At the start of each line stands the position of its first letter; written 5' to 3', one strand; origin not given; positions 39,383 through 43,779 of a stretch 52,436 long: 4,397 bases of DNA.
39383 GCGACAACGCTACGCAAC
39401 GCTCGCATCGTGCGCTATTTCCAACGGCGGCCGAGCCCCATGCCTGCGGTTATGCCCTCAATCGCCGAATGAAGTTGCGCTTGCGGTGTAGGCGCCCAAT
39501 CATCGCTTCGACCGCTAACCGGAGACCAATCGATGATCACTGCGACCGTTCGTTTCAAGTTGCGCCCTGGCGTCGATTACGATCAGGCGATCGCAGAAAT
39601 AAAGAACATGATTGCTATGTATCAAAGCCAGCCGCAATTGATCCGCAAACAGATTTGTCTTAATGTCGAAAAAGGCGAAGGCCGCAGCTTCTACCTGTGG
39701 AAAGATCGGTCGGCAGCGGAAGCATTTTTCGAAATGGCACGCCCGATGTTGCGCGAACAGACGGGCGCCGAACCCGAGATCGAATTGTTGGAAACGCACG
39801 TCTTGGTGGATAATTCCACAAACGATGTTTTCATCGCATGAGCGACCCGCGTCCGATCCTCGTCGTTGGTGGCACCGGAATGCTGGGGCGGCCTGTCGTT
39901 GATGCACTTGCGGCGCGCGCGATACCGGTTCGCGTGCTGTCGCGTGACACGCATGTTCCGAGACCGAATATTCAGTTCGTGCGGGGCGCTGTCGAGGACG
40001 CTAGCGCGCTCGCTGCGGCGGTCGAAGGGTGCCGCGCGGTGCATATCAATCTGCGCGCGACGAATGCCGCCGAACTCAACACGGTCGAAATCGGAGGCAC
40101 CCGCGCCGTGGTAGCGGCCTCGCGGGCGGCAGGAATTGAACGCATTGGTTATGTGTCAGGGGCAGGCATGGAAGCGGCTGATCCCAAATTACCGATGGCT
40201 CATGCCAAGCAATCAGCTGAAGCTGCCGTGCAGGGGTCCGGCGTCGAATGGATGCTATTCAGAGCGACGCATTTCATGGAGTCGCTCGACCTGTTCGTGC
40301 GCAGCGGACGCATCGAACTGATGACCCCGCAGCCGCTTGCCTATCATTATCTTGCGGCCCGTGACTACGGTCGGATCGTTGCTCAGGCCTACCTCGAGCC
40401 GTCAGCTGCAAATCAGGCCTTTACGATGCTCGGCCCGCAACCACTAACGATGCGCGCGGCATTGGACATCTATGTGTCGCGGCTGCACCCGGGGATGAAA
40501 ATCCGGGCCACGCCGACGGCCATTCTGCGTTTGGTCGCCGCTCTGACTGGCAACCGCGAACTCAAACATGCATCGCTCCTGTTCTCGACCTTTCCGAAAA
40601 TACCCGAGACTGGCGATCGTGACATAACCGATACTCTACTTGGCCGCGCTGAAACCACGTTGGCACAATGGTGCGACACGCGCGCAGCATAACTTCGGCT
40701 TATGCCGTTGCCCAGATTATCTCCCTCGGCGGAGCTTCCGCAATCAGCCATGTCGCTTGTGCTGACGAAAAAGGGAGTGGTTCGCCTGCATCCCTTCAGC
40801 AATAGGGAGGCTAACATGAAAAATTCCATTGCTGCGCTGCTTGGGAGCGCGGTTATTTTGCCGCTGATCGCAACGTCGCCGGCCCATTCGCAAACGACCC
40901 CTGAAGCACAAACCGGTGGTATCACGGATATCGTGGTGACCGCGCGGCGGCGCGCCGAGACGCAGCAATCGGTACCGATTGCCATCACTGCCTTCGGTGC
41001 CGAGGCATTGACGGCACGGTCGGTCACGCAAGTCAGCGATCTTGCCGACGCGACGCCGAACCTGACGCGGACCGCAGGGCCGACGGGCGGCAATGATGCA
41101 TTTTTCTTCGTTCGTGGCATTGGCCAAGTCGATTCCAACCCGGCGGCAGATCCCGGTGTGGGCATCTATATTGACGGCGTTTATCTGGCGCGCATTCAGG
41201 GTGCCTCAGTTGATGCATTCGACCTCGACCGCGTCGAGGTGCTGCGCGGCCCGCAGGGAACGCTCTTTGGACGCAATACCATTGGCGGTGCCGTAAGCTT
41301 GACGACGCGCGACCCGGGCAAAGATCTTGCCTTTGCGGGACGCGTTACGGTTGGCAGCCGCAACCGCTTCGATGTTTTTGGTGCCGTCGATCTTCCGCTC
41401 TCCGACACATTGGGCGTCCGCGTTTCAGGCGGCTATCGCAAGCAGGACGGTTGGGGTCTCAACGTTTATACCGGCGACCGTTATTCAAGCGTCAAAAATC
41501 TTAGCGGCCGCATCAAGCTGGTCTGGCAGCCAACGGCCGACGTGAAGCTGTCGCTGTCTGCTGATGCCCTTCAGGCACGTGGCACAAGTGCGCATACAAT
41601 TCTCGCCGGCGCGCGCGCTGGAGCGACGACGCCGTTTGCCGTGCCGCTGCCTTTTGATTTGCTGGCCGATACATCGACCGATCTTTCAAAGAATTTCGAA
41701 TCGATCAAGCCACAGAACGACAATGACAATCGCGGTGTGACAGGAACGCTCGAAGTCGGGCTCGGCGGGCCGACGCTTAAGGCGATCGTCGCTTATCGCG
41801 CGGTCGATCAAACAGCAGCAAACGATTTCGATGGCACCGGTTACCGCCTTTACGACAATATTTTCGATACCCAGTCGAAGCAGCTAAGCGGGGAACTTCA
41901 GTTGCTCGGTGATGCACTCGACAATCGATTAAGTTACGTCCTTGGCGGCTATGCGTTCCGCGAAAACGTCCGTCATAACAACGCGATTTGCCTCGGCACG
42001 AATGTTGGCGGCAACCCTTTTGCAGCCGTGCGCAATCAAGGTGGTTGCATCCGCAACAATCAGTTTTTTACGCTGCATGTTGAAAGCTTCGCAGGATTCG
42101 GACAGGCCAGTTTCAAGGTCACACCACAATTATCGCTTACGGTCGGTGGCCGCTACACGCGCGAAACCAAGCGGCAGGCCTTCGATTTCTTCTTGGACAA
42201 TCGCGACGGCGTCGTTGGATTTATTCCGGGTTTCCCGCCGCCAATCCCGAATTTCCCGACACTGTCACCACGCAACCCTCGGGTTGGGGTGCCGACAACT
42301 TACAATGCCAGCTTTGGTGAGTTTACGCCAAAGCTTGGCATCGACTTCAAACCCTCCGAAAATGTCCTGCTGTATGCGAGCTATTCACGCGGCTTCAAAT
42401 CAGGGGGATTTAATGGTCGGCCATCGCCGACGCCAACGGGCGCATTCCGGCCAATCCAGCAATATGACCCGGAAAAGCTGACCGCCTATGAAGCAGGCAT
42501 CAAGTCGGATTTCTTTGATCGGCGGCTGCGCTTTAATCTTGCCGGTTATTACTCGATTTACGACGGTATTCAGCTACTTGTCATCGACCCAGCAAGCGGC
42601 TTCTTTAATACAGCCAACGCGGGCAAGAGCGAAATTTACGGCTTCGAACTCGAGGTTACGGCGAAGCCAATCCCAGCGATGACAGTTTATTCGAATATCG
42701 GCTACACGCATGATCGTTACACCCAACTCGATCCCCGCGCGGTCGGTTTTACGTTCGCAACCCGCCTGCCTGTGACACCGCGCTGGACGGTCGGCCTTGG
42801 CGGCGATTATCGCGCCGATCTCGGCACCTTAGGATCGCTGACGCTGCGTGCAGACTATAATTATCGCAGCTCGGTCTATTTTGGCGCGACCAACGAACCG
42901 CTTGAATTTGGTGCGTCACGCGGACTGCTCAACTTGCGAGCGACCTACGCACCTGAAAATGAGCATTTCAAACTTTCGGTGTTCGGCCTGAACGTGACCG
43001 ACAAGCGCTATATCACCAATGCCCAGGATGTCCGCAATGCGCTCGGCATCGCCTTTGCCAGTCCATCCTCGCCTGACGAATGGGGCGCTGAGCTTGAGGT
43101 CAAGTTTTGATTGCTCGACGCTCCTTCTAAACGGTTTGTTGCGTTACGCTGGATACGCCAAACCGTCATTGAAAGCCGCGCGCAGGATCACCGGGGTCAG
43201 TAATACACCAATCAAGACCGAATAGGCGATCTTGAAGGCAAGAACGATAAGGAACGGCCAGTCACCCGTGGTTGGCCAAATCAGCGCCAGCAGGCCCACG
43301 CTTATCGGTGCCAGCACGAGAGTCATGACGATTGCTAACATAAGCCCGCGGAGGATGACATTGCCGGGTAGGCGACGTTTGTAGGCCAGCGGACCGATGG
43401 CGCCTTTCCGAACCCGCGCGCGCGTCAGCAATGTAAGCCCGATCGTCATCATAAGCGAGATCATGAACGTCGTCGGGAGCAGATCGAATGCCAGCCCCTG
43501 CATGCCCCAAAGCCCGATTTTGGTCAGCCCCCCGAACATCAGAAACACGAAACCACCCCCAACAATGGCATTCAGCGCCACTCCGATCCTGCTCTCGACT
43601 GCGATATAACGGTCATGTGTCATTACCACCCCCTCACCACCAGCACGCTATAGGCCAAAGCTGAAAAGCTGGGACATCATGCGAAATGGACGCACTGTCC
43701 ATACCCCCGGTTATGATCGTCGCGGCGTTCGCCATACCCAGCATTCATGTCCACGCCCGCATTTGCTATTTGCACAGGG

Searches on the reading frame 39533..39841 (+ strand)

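Call 31: search_protein_families(library=pfam, proteins=[window:39533-39841:+], max_evalue=0.01)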
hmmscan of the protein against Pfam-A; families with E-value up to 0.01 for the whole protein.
window:39533-39841:+ (102 aa): 1 family
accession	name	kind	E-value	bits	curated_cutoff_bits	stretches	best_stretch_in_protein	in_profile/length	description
PF08803.17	ydhR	-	0.00024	21.4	27.1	1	20-75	17-72/96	Putative mono-oxygenase ydhR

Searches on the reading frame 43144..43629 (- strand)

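Call 7: search_protein_families(library=pfam, proteins=[window:43144-43629:-])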
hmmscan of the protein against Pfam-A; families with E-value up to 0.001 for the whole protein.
window:43144-43629:- (161 aa): 0 families

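Call 8: search_protein_families(library=ncbifam, proteins=[window:43144-43629:-])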
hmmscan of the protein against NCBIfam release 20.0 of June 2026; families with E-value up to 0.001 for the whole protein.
window:43144-43629:- (161 aa): 0 families

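Call 31: search_protein_families(library=pfam, proteins=[window:43144-43629:-], max_evalue=0.01)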
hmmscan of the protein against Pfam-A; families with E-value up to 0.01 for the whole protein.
window:43144-43629:- (161 aa): 1 family
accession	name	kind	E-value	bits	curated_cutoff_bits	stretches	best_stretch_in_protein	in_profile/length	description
PF10445.14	DUF2456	-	0.0013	19.2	25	1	91-149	29-91/95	Protein of unknown function (DUF2456)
